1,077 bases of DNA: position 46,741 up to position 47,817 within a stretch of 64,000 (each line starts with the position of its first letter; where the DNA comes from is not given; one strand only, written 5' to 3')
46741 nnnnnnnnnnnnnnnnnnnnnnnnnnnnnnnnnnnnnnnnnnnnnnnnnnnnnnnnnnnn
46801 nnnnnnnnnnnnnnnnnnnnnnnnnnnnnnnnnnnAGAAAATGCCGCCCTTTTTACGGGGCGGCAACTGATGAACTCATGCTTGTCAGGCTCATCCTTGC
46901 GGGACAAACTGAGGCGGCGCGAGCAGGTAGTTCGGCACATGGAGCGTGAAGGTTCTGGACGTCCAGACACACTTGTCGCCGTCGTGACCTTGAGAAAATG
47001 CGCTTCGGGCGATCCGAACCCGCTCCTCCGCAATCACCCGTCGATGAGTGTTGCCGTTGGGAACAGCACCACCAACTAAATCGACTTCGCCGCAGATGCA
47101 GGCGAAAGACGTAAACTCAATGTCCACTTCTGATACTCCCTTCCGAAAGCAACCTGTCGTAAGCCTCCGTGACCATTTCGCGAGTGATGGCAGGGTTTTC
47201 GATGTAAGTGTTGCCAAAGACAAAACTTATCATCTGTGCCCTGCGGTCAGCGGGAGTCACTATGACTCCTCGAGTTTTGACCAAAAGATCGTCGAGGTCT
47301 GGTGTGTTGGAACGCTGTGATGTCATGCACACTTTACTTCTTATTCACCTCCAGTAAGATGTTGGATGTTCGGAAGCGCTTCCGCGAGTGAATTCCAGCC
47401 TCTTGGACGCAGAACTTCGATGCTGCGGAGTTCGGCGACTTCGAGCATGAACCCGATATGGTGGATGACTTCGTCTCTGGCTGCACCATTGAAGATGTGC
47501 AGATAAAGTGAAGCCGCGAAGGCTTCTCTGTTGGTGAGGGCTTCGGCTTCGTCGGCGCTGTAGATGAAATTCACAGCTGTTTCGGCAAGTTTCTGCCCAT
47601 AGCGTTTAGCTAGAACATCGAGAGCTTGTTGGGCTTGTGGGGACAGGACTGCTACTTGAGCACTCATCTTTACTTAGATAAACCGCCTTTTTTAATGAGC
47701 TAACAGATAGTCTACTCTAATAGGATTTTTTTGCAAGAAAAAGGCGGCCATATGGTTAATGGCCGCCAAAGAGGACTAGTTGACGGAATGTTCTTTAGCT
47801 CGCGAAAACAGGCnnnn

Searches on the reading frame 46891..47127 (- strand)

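Call 45: search_protein_families(library=phrogs, proteins=[window:46891-47127:-], max_evalue=0.1)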
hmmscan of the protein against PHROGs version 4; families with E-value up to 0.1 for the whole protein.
window:46891-47127:- (78 aa): 0 families

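Call 46: search_protein_families(library=padloc, proteins=[window:46891-47127:-], max_evalue=0.1)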
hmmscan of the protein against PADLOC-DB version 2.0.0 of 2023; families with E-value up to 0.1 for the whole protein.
window:46891-47127:- (78 aa): 1 family
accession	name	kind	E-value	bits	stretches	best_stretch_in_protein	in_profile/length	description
PDLC03277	MTase_II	-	0.076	9.2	1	8-32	532-556/823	Type II methyltransferase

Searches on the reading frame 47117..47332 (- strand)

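Call 3: search_protein_families(library=pfam, proteins=[window:47117-47332:-], max_evalue=1)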
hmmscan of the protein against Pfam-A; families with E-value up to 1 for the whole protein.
window:47117-47332:- (71 aa): 0 families

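Call 4: search_protein_families(library=ncbifam, proteins=[window:47117-47332:-], max_evalue=1)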
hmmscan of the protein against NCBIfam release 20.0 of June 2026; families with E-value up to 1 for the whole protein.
window:47117-47332:- (71 aa): 0 families

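Call 45: search_protein_families(library=phrogs, proteins=[window:47117-47332:-], max_evalue=0.1)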
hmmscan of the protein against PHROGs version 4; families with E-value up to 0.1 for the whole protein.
window:47117-47332:- (71 aa): 1 family
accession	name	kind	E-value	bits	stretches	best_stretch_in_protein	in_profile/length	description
phrog_13604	-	unknown function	0.023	16.1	1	7-70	32-96/98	-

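Call 46: search_protein_families(library=padloc, proteins=[window:47117-47332:-], max_evalue=0.1)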
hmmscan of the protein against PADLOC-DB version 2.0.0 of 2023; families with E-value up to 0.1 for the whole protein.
window:47117-47332:- (71 aa): 0 families

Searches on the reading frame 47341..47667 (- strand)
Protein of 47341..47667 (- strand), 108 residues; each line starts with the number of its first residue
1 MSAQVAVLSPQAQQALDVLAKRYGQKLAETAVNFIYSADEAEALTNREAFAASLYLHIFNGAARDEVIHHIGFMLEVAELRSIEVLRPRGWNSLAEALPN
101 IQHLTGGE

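Call 3: search_protein_families(library=pfam, proteins=[window:47341-47667:-], max_evalue=1)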
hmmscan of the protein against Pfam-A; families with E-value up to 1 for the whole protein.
window:47341-47667:- (108 aa): 0 families

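Call 4: search_protein_families(library=ncbifam, proteins=[window:47341-47667:-], max_evalue=1)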
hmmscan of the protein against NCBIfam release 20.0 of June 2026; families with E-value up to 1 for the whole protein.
window:47341-47667:- (108 aa): 1 family
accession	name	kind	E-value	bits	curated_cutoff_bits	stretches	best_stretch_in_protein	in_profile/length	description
NF009172.0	PRK12519.1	subfamily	0.047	13.2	222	1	11-91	26-101/194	RNA polymerase sigma factor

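Call 45: search_protein_families(library=phrogs, proteins=[window:47341-47667:-], max_evalue=0.1)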
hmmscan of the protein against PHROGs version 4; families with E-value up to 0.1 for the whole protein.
window:47341-47667:- (108 aa): 0 families

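Call 46: search_protein_families(library=padloc, proteins=[window:47341-47667:-], max_evalue=0.1)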
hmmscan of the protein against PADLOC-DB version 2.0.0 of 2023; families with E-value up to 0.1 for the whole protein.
window:47341-47667:- (108 aa): 1 family
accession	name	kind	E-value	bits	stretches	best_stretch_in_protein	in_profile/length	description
PDLC04485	PDC-M16B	-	0.024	11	1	21-80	312-371/667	-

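Call 67: find_homologous_proteins(query=window:47341-47667:-, max_evalue=0.01)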
Query window:47341-47667:- (108 aa): 5 proteins with E <= 0.01 among 13 candidates.
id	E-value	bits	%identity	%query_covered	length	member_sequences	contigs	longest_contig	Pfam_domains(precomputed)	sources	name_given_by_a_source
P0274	3.6e-61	221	99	100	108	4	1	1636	-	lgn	-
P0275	3.0e-52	192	84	100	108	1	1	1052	-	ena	-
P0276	1.7e-50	187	83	100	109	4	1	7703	-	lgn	-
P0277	4.7e-48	179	82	100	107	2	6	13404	-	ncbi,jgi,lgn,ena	-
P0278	9.0e-44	165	74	100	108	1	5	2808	-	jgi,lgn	-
